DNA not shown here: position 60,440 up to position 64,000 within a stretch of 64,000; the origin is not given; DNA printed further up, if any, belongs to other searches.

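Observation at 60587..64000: Giant protein made of at least 16 tandem six-cysteine ~50-aa modules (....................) plus a distinct Cys-rich C-terminal domain; family not recognised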

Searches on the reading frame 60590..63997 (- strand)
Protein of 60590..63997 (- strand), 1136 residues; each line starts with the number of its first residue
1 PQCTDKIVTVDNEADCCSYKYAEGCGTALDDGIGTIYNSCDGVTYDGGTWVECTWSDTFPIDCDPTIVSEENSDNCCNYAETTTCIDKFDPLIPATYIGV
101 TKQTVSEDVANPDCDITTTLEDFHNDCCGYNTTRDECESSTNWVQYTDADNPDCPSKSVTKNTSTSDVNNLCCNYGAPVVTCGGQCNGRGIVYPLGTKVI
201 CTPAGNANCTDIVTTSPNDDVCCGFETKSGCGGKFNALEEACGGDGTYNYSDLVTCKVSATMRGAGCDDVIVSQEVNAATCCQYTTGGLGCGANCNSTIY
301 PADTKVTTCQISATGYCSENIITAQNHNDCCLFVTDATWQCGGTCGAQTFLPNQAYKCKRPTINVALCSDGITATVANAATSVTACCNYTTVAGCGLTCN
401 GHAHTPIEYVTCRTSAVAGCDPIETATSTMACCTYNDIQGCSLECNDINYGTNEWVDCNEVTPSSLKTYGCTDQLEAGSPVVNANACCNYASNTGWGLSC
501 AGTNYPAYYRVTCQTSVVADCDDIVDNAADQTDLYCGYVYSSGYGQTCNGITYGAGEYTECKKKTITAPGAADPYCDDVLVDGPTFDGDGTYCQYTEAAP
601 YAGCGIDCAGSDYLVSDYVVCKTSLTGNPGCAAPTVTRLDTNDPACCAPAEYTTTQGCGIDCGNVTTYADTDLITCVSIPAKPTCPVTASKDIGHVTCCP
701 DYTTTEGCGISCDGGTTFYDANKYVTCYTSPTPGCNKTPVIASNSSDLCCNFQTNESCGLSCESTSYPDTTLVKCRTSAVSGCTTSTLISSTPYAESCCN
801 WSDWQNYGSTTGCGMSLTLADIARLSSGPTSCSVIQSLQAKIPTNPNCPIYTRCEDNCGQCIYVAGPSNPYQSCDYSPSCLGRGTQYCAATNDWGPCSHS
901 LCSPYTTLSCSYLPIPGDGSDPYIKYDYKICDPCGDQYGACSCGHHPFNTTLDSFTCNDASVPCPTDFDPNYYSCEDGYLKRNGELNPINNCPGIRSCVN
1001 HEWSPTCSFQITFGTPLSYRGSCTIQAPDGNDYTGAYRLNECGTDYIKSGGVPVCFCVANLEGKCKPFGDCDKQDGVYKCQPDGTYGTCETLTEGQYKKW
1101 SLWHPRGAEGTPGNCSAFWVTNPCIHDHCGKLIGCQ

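Call 5: search_protein_families(library=pfam, proteins=[window:60590-63997:-], max_evalue=1)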
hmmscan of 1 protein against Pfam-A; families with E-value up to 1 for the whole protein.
window:60590-63997:- (1136 aa): 0 families

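Call 8: search_protein_families(library=ncbifam, proteins=[window:60590-63997:-], max_evalue=1)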
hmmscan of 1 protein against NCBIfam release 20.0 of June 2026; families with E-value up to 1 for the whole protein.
window:60590-63997:- (1136 aa): 0 families

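Call 11: find_homologous_proteins(query=window:60590-63997:-, max_evalue=0.001)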
Query window:60590-63997:- (1136 aa): 4 proteins with E <= 0.001 among 7218 candidates.
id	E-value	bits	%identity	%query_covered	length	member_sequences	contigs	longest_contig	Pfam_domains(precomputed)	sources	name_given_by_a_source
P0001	0.0e+0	2164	80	100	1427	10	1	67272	-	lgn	-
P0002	0.0e+0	2011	75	100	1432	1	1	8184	-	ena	-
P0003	3.6e-7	46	24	78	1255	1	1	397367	-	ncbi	-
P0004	3.8e-5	40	28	32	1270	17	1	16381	-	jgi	jgi:hypothetical protein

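Call 13: find_encoding_contigs(protein=P0001, flank=10000, max_places=3)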
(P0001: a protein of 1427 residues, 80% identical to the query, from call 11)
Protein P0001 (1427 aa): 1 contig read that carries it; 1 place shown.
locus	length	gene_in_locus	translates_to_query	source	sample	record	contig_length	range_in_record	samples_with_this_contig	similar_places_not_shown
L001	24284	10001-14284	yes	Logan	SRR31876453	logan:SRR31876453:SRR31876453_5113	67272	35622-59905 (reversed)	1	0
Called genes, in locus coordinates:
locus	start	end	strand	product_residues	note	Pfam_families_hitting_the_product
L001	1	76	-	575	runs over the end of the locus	PF02874:ATP-synt_ab_N, PF16886:ATP-synt_ab_Xtn, PF00006:ATP-synt_ab, PF22919:ATP-synt_VA_C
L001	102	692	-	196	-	PF10962:DUF2764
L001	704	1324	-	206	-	PF01991:vATP-synt_E (weak)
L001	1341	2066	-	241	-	PF00215:OMPdecase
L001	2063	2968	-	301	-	PF01180:DHO_dh, PF01207:Dus (faint)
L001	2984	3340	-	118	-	PF01925:TauE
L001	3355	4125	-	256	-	PF00175:NAD_binding_1, PF10418:DHODB_Fe-S_bind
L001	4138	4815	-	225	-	PF04191:PEMT, PF04140:ICMT (weak)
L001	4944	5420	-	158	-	PF18306:LDcluster4, PF03641:Lysine_decarbox (faint)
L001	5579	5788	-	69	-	-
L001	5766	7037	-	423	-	PF01979:Amidohydro_1, PF07969:Amidohydro_3 (weak), PF12890:DHOase, PF07969:Amidohydro_3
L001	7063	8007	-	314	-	PF02729:OTCace_N, PF00185:OTCace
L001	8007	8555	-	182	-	PF00156:Pribosyltran, PF14681:UPRTase (weak)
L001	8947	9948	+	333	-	-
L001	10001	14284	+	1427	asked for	-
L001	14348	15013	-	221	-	PF00590:TP_methylase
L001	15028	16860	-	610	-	PF13230:GATase_4 (faint), PF13522:GATase_6, PF13537:GATase_7, PF01380:SIS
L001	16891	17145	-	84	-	PF01016:Ribosomal_L27 (weak)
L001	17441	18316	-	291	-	PF13743:Thioredoxin_5 (weak), PF13098:Thioredoxin_2 (faint), PF13462:Thioredoxin_4, PF01323:DSBA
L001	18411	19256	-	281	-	PF00768:Peptidase_S11, PF13354:Beta-lactamase2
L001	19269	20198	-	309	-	PF02390:Methyltransf_4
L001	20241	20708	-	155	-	PF11399:DUF3192 (faint)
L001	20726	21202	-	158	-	PF00383:dCMP_cyt_deam_1, PF14437:MafB19-deam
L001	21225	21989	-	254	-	PF02673:BacA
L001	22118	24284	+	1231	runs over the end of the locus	PF02574:S-methyl_trans, PF00809:Pterin_bind, PF02607:B12-binding_2, PF02310:B12-binding, PF02965:Met_synt_B12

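Call 14: find_encoding_contigs(protein=P0003, flank=10000, max_places=3)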
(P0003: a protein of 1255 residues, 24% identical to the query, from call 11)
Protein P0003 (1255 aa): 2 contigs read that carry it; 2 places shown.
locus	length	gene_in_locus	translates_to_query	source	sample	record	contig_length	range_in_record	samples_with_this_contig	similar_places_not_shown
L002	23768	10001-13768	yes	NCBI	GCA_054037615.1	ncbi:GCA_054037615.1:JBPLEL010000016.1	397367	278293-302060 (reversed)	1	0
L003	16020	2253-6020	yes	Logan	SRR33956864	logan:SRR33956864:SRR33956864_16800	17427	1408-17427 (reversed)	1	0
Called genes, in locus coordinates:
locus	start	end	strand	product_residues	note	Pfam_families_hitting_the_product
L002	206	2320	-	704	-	PF01926:MMR_HSR1, PF02421:FeoB_N, PF07670:Gate, PF07664:FeoB_C, PF07670:Gate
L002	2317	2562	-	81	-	PF04023:FeoA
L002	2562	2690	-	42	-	-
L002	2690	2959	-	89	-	-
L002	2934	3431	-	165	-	PF01325:Fe_dep_repress, PF12802:MarR_2 (weak), PF02742:Fe_dep_repr_C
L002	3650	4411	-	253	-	PF04338:DUF481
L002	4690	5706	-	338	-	PF02424:ApbE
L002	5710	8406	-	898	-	PF00330:Aconitase, PF00694:Aconitase_C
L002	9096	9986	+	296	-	-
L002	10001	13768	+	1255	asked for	-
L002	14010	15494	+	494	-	PF02310:B12-binding, PF04055:Radical_SAM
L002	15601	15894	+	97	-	PF13237:Fer4_10 (weak), PF14697:Fer4_21 (faint), PF12838:Fer4_7 (weak), PF13187:Fer4_9 (weak), PF12797:Fer4_2 (weak), PF00037:Fer4, PF12837:Fer4_6 (weak), PF13237:Fer4_10 (weak), +1 more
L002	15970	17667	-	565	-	PF00999:Na_H_Exchanger, PF00359:PTS_EIIA_2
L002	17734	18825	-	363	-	PF00762:Ferrochelatase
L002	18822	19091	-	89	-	-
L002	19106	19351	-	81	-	PF02597:ThiS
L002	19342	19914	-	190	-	PF12804:NTP_transf_3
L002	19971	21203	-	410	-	PF03453:MoeA_N, PF00994:MoCF_biosynth, PF03454:MoeA_C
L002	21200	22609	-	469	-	PF13450:NAD_binding_8, PF01593:Amino_oxidase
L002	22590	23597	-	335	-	PF01208:URO-D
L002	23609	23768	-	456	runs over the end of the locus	PF04055:Radical_SAM, PF06969:HemN_C (faint)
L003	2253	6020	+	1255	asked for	-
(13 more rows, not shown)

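Call 17: find_encoding_contigs(protein=P0004, flank=10000, max_places=3)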
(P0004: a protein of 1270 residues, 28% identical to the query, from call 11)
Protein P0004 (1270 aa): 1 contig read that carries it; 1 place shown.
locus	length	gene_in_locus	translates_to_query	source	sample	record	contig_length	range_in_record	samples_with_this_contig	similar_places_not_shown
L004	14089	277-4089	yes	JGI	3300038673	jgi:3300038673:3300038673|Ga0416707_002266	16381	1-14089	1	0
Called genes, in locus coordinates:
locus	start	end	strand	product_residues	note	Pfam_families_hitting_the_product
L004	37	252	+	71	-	-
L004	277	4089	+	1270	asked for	-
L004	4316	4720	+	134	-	PF00392:GntR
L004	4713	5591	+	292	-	PF00005:ABC_tran, PF13304:AAA_21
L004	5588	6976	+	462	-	-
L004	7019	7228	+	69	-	-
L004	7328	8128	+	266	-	-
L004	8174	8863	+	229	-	PF13367:PrsW-protease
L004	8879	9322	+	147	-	-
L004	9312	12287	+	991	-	-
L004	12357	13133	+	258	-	PF07719:TPR_2 (faint), PF13174:TPR_6 (faint), PF13428:TPR_14 (faint), PF13432:TPR_16 (faint), PF14559:TPR_19 (faint), PF05036:SPOR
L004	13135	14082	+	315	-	PF01745:IPT, PF01715:IPPT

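Call 18: search_protein_families(library=pfam, proteins=[L001:8947-9948:+, L002:9096-9986:+, P0001, P0003, P0004, L004:37-252:+], max_evalue=1)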
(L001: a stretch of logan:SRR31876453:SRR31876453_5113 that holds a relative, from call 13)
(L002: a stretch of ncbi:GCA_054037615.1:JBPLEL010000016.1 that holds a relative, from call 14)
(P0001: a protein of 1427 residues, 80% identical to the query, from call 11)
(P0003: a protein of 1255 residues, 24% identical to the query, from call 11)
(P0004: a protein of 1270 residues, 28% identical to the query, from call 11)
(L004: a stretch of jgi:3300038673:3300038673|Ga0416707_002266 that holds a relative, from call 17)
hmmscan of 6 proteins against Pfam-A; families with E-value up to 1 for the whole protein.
L001:8947-9948:+ (333 aa): 0 families

L002:9096-9986:+ (296 aa): 1 family
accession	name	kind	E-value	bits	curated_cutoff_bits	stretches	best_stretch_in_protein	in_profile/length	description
PF03413.25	PepSY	-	0.013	16.3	24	1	217-243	33-59/60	Peptidase propeptide and YPEB domain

P0001 (1427 aa): 0 families

P0003 (1255 aa): 0 families

P0004 (1270 aa): 0 families

L004:37-252:+ (71 aa): 0 families

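Call 19: search_protein_families(library=ncbifam, proteins=[L001:8947-9948:+, L002:9096-9986:+, P0001, P0003, P0004], max_evalue=1)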
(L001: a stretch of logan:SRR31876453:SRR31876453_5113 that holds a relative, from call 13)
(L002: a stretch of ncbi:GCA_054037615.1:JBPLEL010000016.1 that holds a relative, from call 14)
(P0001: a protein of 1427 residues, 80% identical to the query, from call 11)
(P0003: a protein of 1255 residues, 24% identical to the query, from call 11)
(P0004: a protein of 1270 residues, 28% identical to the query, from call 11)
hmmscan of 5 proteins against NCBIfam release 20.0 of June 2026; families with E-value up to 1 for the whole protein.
L001:8947-9948:+ (333 aa): 0 families

L002:9096-9986:+ (296 aa): 0 families

P0001 (1427 aa): 0 families

P0003 (1255 aa): 0 families

P0004 (1270 aa): 0 families

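Call 23: find_homologous_proteins(query=L001:8947-9948:+, max_evalue=0.001)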
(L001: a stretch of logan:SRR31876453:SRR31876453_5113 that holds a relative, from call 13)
Query L001:8947-9948:+ (333 aa): 50 proteins with E <= 0.001 among 5442 candidates.
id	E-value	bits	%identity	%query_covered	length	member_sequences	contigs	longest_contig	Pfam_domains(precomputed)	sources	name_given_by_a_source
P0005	3.5e-216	735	100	100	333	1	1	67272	-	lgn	-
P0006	9.1e-173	592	85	95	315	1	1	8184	-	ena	-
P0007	5.3e-166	570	79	95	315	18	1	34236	-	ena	-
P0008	2.3e-47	180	39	93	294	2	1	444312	-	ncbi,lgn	-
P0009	3.4e-39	153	37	95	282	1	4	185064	-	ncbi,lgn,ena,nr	ncbi:MAG: hypothetical protein K8S27_06635 [Candidatus Omnitrophica bacterium]|nr:hypothetical prote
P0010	3.4e-38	150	36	95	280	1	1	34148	-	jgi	jgi:hypothetical protein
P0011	1.4e-37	148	35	97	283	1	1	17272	-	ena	-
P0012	4.4e-33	133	33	96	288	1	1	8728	-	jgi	-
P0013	1.5e-32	131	36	92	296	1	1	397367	-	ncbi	-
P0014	7.7e-29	119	35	92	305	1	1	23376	-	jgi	jgi:hypothetical protein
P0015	4.3e-28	117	35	63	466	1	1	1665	-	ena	-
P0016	3.6e-26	110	30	95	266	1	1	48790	-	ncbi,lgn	-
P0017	5.2e-26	110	32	95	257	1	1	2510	-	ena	-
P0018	5.8e-26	110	38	69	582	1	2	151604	PF13884.12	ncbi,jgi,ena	-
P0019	3.6e-25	107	31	96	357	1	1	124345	-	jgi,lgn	jgi:hypothetical protein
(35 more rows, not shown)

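Call 24: find_encoding_contigs(protein=P0007, flank=10000, max_places=2)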
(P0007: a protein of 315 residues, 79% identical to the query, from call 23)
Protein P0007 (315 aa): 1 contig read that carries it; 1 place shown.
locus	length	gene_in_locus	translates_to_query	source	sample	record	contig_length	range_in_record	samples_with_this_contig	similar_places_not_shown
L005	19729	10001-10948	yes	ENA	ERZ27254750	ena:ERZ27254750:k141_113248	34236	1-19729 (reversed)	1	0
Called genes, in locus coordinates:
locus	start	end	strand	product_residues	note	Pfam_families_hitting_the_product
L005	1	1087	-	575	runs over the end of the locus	PF02874:ATP-synt_ab_N, PF16886:ATP-synt_ab_Xtn, PF00006:ATP-synt_ab, PF22919:ATP-synt_VA_C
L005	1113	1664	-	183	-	PF10962:DUF2764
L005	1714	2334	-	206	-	-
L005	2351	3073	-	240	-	PF00215:OMPdecase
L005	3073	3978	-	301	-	PF01180:DHO_dh, PF01207:Dus (faint)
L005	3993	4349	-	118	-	PF01925:TauE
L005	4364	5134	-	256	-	PF00175:NAD_binding_1, PF10418:DHODB_Fe-S_bind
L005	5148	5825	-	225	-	PF06966:DUF1295 (weak), PF04140:ICMT (weak), PF04191:PEMT, PF01222:ERG4_ERG24 (faint)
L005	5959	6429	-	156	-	PF18306:LDcluster4, PF03641:Lysine_decarbox (weak)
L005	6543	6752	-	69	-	-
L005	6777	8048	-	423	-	PF01979:Amidohydro_1, PF07969:Amidohydro_3 (weak), PF12890:DHOase, PF07969:Amidohydro_3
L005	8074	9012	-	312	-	PF02729:OTCace_N, PF00185:OTCace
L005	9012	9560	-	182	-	PF14681:UPRTase (weak), PF00156:Pribosyltran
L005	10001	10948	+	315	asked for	-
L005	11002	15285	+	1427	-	-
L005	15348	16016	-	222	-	PF00590:TP_methylase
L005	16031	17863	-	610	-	PF13230:GATase_4 (faint), PF13522:GATase_6, PF13537:GATase_7, PF01380:SIS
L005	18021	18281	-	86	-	PF01016:Ribosomal_L27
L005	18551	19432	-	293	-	PF13098:Thioredoxin_2 (faint), PF13462:Thioredoxin_4, PF01323:DSBA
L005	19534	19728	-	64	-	?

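Call 25: find_encoding_contigs(protein=P0009, flank=8000, max_places=2)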
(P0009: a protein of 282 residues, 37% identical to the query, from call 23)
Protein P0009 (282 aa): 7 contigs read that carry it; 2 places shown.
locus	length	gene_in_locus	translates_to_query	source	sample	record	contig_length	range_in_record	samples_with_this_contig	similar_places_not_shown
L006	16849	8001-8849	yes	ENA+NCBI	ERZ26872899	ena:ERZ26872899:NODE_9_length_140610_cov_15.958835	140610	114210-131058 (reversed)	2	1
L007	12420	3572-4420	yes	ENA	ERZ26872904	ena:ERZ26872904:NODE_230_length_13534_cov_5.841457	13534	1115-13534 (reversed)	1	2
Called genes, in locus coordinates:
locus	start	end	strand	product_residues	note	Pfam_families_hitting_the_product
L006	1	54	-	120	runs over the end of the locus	PF01925:TauE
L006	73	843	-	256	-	PF00175:NAD_binding_1, PF10418:DHODB_Fe-S_bind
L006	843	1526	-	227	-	PF04140:ICMT (weak), PF04191:PEMT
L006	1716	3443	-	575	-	PF00515:TPR_1 (faint), PF07719:TPR_2 (faint), PF13424:TPR_12 (faint), PF13431:TPR_17 (faint), PF21033:RMD1-3 (faint), PF23914:TPR_CcmH_CycH (faint), PF13174:TPR_6 (faint), PF13176:TPR_7 (faint), +4 more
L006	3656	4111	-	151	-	PF02481:DNA_processg_A (faint), PF18306:LDcluster4, PF03641:Lysine_decarbox (weak)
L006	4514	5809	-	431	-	PF01979:Amidohydro_1, PF07969:Amidohydro_3 (weak), PF12890:DHOase, PF07969:Amidohydro_3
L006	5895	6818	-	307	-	PF02729:OTCace_N, PF00185:OTCace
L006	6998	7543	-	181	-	PF00156:Pribosyltran, PF14681:UPRTase (weak)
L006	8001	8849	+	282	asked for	-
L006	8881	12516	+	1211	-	-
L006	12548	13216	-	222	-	PF00590:TP_methylase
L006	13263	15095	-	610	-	PF13230:GATase_4 (weak), PF13522:GATase_6, PF13537:GATase_7, PF01380:SIS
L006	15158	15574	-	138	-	PF01016:Ribosomal_L27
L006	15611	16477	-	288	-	PF13098:Thioredoxin_2 (weak), PF13462:Thioredoxin_4, PF01323:DSBA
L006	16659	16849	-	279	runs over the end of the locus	PF00768:Peptidase_S11, PF13354:Beta-lactamase2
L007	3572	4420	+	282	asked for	-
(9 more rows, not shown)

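Call 26: find_encoding_contigs(protein=P0008, flank=8000, max_places=2)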
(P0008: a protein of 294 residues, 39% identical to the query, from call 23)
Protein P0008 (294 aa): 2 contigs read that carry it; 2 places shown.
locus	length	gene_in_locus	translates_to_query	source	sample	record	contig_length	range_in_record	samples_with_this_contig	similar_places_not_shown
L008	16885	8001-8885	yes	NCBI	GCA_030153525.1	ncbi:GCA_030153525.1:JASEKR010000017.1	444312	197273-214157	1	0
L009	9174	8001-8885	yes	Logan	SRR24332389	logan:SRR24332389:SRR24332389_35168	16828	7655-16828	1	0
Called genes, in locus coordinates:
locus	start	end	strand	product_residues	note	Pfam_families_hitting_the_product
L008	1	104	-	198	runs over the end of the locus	-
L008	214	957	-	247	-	PF00215:OMPdecase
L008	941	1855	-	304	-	PF01180:DHO_dh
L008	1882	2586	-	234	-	PF00175:NAD_binding_1 (weak), PF10418:DHODB_Fe-S_bind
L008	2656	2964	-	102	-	-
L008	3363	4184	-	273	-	PF01149:Fapy_DNA_glyco, PF06831:H2TH, PF06827:zf-FPG_IleRS (weak)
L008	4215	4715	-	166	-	PF02481:DNA_processg_A (faint), PF18306:LDcluster4, PF03641:Lysine_decarbox (weak)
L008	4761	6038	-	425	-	PF01979:Amidohydro_1, PF07969:Amidohydro_3, PF12890:DHOase, PF07969:Amidohydro_3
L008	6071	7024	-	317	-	PF02729:OTCace_N, PF00185:OTCace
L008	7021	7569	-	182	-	PF00156:Pribosyltran, PF14681:UPRTase (weak)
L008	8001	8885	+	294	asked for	-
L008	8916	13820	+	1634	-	-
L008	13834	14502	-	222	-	PF00590:TP_methylase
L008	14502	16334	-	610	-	PF13522:GATase_6, PF13537:GATase_7, PF01380:SIS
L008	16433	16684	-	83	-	PF01016:Ribosomal_L27 (weak)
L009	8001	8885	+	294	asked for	-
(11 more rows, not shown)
